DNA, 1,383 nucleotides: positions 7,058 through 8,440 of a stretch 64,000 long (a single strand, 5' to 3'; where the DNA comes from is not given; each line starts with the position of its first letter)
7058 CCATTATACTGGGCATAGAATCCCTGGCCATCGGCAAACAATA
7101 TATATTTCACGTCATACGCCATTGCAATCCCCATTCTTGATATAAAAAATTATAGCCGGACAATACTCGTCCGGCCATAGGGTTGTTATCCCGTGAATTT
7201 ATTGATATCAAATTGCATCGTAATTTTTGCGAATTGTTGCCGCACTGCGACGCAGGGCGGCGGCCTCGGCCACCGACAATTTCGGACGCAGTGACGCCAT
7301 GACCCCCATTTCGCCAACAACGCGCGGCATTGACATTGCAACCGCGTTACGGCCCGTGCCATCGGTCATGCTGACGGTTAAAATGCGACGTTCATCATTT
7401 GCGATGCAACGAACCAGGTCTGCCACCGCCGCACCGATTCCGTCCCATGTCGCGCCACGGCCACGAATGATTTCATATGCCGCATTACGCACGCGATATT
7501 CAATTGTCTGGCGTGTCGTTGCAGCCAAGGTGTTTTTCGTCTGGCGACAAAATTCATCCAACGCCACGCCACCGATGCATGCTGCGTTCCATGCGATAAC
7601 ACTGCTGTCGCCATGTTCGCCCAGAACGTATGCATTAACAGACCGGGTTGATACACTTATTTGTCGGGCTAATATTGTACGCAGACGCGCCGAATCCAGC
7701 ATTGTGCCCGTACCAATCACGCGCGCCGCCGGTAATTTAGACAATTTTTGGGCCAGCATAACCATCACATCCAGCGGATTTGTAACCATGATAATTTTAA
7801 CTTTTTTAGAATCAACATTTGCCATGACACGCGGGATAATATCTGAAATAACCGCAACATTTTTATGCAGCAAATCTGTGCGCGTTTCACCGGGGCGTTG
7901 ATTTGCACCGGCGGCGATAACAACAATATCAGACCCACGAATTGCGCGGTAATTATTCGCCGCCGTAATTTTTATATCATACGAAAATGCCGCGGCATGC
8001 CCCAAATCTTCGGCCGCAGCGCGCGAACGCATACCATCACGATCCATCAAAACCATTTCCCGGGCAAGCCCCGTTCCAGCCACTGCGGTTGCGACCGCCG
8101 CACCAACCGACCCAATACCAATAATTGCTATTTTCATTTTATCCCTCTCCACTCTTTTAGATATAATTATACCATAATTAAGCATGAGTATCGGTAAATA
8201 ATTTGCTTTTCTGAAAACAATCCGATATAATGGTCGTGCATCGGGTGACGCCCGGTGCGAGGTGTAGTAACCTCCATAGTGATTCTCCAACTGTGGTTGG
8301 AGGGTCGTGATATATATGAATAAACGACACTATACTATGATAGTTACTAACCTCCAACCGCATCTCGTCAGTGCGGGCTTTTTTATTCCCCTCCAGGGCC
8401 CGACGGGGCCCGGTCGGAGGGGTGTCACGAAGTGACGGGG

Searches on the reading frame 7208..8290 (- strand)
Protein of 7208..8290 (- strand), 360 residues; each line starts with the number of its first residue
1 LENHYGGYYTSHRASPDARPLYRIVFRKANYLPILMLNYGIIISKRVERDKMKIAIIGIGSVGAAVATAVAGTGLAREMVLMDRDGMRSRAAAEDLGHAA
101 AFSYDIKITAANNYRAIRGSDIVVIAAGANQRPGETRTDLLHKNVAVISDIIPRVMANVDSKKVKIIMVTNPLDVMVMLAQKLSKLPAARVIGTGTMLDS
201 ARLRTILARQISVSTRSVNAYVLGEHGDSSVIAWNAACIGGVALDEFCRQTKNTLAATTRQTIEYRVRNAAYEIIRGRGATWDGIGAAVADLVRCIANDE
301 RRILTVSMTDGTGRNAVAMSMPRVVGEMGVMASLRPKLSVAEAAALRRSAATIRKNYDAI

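Call 54: search_protein_families(library=pfam, proteins=[window:7208-8290:-], max_evalue=0.01)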
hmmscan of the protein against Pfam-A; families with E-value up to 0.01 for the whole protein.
window:7208-8290:- (360 aa): 5 families
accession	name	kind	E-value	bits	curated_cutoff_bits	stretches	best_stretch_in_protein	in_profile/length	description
PF00056.29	Ldh_1_N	-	7e-35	120.6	27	1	52-193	1-141/141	lactate/malate dehydrogenase, NAD binding domain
PF02866.23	Ldh_1_C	-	1.1e-26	94.4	22.6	1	196-358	1-168/174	lactate/malate dehydrogenase, alpha/beta C-terminal domain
PF03807.23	F420_oxidored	-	6.1e-08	33.6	21.6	1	53-128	1-68/94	NADP oxidoreductase coenzyme F420-dependent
PF03435.24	Sacchrp_dh_NADP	-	0.00037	21.3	25.1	1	54-129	1-78/129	Saccharopine dehydrogenase NADP binding domain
PF01488.26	Shikimate_DH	-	0.0046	17.5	24.3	1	50-131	11-87/138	Shikimate / quinate 5-dehydrogenase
